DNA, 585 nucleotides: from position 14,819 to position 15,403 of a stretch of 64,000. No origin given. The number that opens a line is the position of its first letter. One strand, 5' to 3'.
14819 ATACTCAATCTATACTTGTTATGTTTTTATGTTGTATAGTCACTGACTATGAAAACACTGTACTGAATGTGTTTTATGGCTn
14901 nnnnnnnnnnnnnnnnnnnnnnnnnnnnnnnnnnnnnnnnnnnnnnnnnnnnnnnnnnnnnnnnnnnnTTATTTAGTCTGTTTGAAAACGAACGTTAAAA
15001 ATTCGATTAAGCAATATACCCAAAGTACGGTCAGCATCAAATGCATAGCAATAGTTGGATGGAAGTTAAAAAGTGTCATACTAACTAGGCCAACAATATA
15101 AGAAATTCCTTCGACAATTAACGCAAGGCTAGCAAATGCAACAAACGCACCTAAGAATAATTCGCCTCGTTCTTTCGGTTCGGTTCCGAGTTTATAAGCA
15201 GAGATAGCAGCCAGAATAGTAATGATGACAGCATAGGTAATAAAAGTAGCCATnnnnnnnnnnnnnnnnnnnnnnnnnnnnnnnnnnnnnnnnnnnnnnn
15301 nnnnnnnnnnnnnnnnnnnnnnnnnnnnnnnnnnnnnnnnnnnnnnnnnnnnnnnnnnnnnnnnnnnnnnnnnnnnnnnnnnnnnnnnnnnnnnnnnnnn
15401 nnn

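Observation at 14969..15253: Stand-alone small three-TM membrane protein beside the terS-like gene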

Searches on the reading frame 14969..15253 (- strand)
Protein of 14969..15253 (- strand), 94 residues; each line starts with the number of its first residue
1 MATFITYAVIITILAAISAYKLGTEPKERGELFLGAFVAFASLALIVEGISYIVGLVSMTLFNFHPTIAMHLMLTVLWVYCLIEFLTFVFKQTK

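Call 6: search_protein_families(library=phrogs, proteins=[window:14969-15253:-], max_evalue=0.01)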
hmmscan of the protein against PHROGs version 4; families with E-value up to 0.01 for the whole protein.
window:14969-15253:- (94 aa): 0 families

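Call 7: search_protein_families(library=pfam, proteins=[window:14969-15253:-], max_evalue=0.1)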
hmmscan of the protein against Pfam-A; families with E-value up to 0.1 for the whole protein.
window:14969-15253:- (94 aa): 1 family
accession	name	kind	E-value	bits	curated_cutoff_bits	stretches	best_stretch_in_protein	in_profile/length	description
PF03964.20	Chorion_2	-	0.07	14.3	26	1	1-55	1-56/130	Chorion family 2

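Call 9: search_dna_similar(query=window:14969-15253:-, collection=phages, mode=protein, max_evalue=0.01, max_rows=30)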
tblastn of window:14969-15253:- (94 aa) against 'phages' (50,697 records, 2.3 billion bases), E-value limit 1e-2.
No match.

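Call 12: find_homologous_proteins(query=window:14969-15253:-, max_evalue=0.01)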
Query window:14969-15253:- (94 aa): 8 proteins with E <= 0.01 among 9 candidates.
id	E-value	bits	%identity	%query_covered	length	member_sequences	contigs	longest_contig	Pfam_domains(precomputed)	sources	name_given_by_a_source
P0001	4.8e-50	185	98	100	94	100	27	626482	-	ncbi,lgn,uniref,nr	ncbi:TPA: hypothetical protein ACHIXR_000137 [Escherichia coli]|uniref:hypothetical protein n=1 Tax=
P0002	4.5e-45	169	89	100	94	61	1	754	-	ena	-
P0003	2.1e-44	167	88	100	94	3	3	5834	-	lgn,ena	-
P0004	9.4e-44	165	85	100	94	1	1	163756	-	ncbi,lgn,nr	ncbi:TPA: hypothetical protein JWI84_003108 [Escherichia coli]|nr:hypothetical protein [Escherichia 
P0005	1.3e-43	165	86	100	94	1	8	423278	-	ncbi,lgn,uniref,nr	ncbi:hypothetical protein BvCmsSIP024_03464 [Escherichia coli]|uniref:hypothetical protein n=1 Tax=E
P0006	1.3e-40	155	82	100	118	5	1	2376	-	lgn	-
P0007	1.4e-39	152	81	100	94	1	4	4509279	-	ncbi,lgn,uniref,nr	ncbi:Uncharacterised protein [Escherichia coli]|uniref:hypothetical protein n=1 Tax=Escherichia coli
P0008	4.0e-33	131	91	81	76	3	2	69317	-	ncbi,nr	ncbi:hypothetical protein HO353_001966, partial [Escherichia coli]|nr:hypothetical protein [Escheric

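Call 18: search_protein_families(library=padloc, proteins=[window:14969-15253:-], max_evalue=0.1)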
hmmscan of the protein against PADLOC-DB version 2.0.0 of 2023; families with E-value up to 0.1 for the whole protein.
window:14969-15253:- (94 aa): 0 families

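Call 19: search_protein_families(library=ncbifam, proteins=[window:14969-15253:-], max_evalue=0.1)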
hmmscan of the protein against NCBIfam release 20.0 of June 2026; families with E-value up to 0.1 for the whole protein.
window:14969-15253:- (94 aa): 0 families

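Call 21: search_protein_representatives(protein=window:14969-15253:-)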
Query: 94 residues. Proteins with E-value up to 0.001 (for the whole library): 6; up to 1e-10: 2; up to 1e-30: 1. The best 6 are listed.
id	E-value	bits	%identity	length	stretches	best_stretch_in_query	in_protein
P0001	1.5e-50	185.2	98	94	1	1-94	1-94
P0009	6.4e-11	58.7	42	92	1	1-88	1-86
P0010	4.1e-08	49.8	30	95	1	1-87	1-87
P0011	2.4e-07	47.3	34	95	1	1-86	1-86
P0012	2.2e-06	44.3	84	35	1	1-31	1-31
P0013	4.9e-04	36.8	31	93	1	1-86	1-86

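Call 25: find_encoding_contigs(protein=P0009, flank=8000, max_places=4)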
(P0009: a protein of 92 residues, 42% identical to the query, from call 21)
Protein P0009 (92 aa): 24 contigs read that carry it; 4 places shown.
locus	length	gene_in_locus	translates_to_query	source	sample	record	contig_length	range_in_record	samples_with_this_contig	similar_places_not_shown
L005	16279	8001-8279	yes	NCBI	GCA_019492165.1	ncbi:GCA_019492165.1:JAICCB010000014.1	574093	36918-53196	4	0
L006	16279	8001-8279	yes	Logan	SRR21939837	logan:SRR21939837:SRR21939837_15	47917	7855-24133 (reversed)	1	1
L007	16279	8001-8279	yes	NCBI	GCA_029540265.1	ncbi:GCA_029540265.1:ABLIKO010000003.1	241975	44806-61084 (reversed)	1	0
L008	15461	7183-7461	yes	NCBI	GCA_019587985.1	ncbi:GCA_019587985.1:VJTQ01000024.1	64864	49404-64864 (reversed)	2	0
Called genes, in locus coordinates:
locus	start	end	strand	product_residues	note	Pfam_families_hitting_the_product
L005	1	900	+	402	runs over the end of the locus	PF12323:HTH_OrfB_IS605, PF01385:OrfB_IS605, PF07282:Cas12f1-like_TNB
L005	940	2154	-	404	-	PF03594:BenE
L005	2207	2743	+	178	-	PF01381:HTH_3, PF13413:HTH_25 (faint), PF13443:HTH_26 (faint), PF13560:HTH_31, PF07883:Cupin_2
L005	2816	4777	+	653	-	PF01136:Peptidase_U32, PF12392:DUF3656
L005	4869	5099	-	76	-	PF10829:DUF2554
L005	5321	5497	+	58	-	PF07927:HicA_toxin (weak)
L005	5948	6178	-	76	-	-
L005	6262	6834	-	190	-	-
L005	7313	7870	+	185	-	-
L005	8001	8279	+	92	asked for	-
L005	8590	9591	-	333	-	-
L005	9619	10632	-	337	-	-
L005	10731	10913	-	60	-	-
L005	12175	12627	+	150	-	-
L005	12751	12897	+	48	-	-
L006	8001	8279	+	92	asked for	-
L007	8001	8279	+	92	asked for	-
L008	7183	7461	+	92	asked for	-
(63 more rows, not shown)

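Call 26: find_encoding_contigs(protein=P0010, flank=8000, max_places=4)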
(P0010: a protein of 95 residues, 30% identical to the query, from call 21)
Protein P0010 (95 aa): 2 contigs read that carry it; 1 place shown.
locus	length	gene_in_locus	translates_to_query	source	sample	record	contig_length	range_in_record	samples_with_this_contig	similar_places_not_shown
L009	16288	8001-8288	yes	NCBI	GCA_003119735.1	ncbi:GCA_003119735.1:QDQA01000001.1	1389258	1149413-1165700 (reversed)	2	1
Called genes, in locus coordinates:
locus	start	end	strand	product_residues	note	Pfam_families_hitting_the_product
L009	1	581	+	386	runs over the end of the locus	PF24681:Kelch_KLHDC2_KLHL20_DRC7, PF13964:Beta-prop_Calicin (faint), PF24996:NANM, PF13415:Beta-prop_FBX42, PF24981:Beta-prop_ATRN-LZTR1, PF01344:Kelch_1 (weak), PF07646:Kelch_2 (faint), PF13418:Beta-prop_TYW4 (weak)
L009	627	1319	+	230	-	PF06178:KdgM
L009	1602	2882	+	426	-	PF00083:Sugar_tr, PF07690:MFS_1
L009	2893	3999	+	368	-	PF01408:GFO_IDH_MocA, PF22725:GFO_IDH_MocA_C3, PF02894:GFO_IDH_MocA_C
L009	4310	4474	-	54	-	-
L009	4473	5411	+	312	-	PF02826:2-Hacid_dh_C, PF03446:NAD_binding_2 (faint)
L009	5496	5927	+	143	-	PF02811:PHP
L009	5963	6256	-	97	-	-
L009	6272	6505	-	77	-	-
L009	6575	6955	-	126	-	-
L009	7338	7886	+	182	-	-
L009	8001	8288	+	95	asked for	-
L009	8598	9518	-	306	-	-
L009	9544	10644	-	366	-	-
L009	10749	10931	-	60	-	-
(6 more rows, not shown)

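Call 27: find_encoding_contigs(protein=P0011, flank=8000, max_places=3)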
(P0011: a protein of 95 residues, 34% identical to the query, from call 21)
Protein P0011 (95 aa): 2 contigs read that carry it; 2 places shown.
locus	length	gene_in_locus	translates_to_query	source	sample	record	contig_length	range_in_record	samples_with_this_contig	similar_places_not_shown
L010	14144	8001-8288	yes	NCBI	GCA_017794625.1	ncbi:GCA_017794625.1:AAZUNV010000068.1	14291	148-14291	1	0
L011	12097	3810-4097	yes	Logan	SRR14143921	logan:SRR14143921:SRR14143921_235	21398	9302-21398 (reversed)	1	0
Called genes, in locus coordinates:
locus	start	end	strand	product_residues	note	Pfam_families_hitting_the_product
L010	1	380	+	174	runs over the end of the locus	PF24996:NANM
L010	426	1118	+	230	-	PF06178:KdgM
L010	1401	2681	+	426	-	PF00083:Sugar_tr, PF07690:MFS_1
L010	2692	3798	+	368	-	PF01408:GFO_IDH_MocA, PF22725:GFO_IDH_MocA_C3, PF02894:GFO_IDH_MocA_C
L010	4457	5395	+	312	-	PF02826:2-Hacid_dh_C, PF03446:NAD_binding_2 (faint)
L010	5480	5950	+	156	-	PF02811:PHP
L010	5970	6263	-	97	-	-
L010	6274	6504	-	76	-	-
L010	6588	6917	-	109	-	-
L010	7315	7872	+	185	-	-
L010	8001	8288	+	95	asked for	-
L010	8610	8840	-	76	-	-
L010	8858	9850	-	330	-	-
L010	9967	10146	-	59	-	-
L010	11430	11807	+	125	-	-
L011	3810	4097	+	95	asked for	-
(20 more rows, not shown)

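Call 28: find_encoding_contigs(protein=P0013, flank=8000, max_places=3)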
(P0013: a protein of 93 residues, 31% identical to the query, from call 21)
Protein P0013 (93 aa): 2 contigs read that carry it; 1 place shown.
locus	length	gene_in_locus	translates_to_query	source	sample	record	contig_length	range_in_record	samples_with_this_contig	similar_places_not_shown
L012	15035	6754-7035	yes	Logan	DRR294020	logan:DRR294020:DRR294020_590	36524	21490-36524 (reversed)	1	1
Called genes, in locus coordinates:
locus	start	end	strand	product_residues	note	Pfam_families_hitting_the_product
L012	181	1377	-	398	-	PF01547:SBP_bac_1 (weak)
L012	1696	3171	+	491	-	PF07690:MFS_1, PF00854:PTR2, PF07690:MFS_1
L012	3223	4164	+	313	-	PF02826:2-Hacid_dh_C, PF03446:NAD_binding_2 (weak)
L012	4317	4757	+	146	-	PF02811:PHP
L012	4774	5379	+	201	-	-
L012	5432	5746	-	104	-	-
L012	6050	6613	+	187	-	-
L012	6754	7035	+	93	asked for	-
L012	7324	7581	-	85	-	-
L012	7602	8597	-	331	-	-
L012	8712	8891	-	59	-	-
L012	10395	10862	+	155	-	-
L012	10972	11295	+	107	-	-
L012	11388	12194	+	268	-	PF09669:Phage_pRha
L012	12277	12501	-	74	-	-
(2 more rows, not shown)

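Call 34: find_homologous_proteins(query=A2, max_evalue=0.01)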
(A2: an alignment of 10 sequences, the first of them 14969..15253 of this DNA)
Query A2 (10 sequences) (94 aa, profile of the alignment): 20 proteins with E <= 0.01 among 1058 candidates.
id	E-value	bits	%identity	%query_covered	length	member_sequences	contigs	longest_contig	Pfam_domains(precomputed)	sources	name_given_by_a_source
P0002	5.8e-39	150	89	100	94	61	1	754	-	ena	-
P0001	6.8e-39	150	98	100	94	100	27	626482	-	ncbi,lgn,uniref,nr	ncbi:TPA: hypothetical protein ACHIXR_000137 [Escherichia coli]|uniref:hypothetical protein n=1 Tax=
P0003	7.3e-39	150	88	100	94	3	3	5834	-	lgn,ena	-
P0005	1.3e-38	149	86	100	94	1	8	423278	-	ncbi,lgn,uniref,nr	ncbi:hypothetical protein BvCmsSIP024_03464 [Escherichia coli]|uniref:hypothetical protein n=1 Tax=E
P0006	3.3e-37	145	82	100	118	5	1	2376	-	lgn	-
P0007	4.1e-37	144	81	100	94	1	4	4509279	-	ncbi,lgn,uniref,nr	ncbi:Uncharacterised protein [Escherichia coli]|uniref:hypothetical protein n=1 Tax=Escherichia coli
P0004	1.6e-36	143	85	100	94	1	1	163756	-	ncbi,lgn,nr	ncbi:TPA: hypothetical protein JWI84_003108 [Escherichia coli]|nr:hypothetical protein [Escherichia 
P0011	1.5e-32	130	36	85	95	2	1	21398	-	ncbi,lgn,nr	ncbi:hypothetical protein J9V81_004437 [Salmonella enterica]|nr:hypothetical protein [Salmonella ent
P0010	1.4e-31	127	32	87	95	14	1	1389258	-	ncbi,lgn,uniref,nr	ncbi:hypothetical protein [Salmonella enterica]|uniref:hypothetical protein n=1 Tax=Salmonella enter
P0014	1.6e-30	123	34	87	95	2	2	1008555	-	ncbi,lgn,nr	ncbi:hypothetical protein KDQ70_002896 [Salmonella enterica subsp. enterica serovar Newport]|nr:hypo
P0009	2.2e-29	120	48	70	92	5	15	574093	-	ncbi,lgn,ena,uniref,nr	ncbi:hypothetical protein [Escherichia coli]|uniref:hypothetical protein n=1 Tax=Escherichia coli Ta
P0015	4.1e-29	119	50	70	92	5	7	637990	-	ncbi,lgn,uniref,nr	ncbi:hypothetical protein [Escherichia coli]|uniref:hypothetical protein n=1 Tax=Escherichia coli Ta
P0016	8.7e-29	118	49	72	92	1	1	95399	-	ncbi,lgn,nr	ncbi:hypothetical protein E8834_003185 [Escherichia coli]|nr:hypothetical protein [Escherichia coli]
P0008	1.2e-28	117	91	81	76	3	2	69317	-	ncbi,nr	ncbi:hypothetical protein HO353_001966, partial [Escherichia coli]|nr:hypothetical protein [Escheric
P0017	3.5e-28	116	55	100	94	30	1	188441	-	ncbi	ncbi:TPA: hypothetical protein ACYZ1G_003717 [Escherichia coli]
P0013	4.1e-25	106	30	90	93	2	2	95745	-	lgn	-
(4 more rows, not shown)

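Call 42: predict_structure(alignment_id=A2)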
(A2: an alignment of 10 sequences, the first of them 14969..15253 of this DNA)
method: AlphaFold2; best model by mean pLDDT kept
length: 94 residues; sequences in the alignment: 10
mean_pLDDT: 83.8   pTM: 0.54
mean pLDDT of the five models: 83.8, 81.7, 77.5, 77.3, 68.8
residues with pLDDT >= 90: 7; 70-90: 85; 50-70: 1; < 50: 1
segments of 3 or more residues with pLDDT < 50: none
pLDDT, mean of each block of 10 residues (from residue 1): 79 87 78 87 87 85 82 86 87 68
secondary structure, 60 per line:
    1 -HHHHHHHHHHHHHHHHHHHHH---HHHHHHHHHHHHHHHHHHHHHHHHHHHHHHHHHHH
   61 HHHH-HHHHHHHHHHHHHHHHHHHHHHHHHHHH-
elements in order: H2-22 H26-64 H66-93

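Call 48: fold_search(model_id=the predicted structure, library=viral)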
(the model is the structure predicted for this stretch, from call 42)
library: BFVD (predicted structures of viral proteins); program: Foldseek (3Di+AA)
matches with E <= 10: 203; with E <= 0.001: 0
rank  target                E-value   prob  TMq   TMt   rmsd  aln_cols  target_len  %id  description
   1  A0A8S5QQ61            8.5e-01  0.41  0.42  0.40   9.7        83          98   14  Uncharacterized protein [Siphoviridae sp. ctgBD49]
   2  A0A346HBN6            9.1e-01  0.90  0.47  0.62   2.9        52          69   15  Polyprotein (Fragment) [Zika virus]
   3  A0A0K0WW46            1.0e+00  0.63  0.33  0.20   3.7        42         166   36  Polyprotein (Fragment) [Dengue virus]
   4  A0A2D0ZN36            1.2e+00  0.35  0.43  0.47   6.3        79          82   13  Uncharacterized protein [Rhodococcus phage Trina]
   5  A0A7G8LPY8            1.2e+00  0.33  0.34  0.27  13.3        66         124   14  Uncharacterized protein [Mycobacterium phage MrMiyagi]
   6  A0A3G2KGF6            1.3e+00  0.38  0.35  0.44  12.7        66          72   15  Holliday junction resolvase [Mycobacterium phage Fowlmouth]
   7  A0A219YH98            1.3e+00  0.35  0.40  0.33  11.8        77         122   18  Uncharacterized protein [Klebsiella phage K5-2]
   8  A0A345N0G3            1.4e+00  0.28  0.46  0.28   6.5        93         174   14  (no name in the UniProt tables at hand)
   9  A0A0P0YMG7            1.5e+00  0.63  0.47  0.57   2.7        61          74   20  (no name in the UniProt tables at hand)
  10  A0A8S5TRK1            1.5e+00  0.41  0.32  0.45   4.7        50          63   20  Uncharacterized protein [Siphoviridae sp. ct1SN28]
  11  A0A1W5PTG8            1.5e+00  0.30  0.32  0.48   4.0        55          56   18  (no name in the UniProt tables at hand)
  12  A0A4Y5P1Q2            1.6e+00  0.13  0.29  0.30  10.8        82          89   17  Uncharacterized protein [Pantoea phage vB_PagS_AAS21]
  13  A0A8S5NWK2            1.9e+00  0.54  0.41  0.37   2.6        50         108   18  Zinc-ribbon domain protein [Siphoviridae sp. ctTnV63]
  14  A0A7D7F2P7            1.9e+00  0.35  0.40  0.54   3.4        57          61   21  (no name in the UniProt tables at hand)
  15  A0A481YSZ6            1.9e+00  0.14  0.34  0.29  16.6       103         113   14  Transmembrane protein [Marseillevirus LCMAC101]
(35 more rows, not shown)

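Call 73: search_protein_families(library=phrogs, proteins=[window:14969-15253:-, P0009, P0010, P0011, P0013], max_evalue=10)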
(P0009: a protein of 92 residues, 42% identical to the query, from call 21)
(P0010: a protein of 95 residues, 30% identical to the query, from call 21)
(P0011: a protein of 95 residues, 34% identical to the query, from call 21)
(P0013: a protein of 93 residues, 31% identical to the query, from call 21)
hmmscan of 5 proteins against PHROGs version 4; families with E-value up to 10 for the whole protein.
window:14969-15253:- (94 aa): 0 families

P0009 (92 aa): 4 families
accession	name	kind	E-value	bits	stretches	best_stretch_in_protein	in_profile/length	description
phrog_16971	-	unknown function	0.14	13.2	1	1-40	1-39/55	-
phrog_16872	-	unknown function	0.15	13.2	1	2-26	4-26/61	-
phrog_12751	-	unknown function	0.23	11.6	1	10-72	69-131/283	-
phrog_21934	-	unknown function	1.4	10.2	0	67-85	41-59/112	-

P0010 (95 aa): 4 families
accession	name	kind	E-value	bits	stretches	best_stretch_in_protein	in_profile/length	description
phrog_26047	-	unknown function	0.0069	17.9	1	9-90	38-117/125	-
phrog_22962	-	unknown function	0.05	14.8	1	44-86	19-62/77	-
phrog_12250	-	unknown function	0.28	12.7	1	41-87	23-67/97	-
phrog_28117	-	unknown function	1.4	10.1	1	5-57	6-58/118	-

P0011 (95 aa): 3 families
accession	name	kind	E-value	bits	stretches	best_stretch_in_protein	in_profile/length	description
phrog_12530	-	unknown function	0.017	16.4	1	6-54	9-55/60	-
phrog_19093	-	unknown function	0.14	13.1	1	7-59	5-56/161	-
phrog_2421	-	unknown function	3.2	9.1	1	10-59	9-58/84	-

P0013 (93 aa): 3 families
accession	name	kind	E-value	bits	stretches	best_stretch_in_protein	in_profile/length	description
phrog_22774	-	unknown function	0.11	13.7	1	34-82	24-72/90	-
phrog_22002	-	unknown function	0.16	13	1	26-56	19-49/57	-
phrog_38090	-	unknown function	4.6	8.8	1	35-89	24-77/99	-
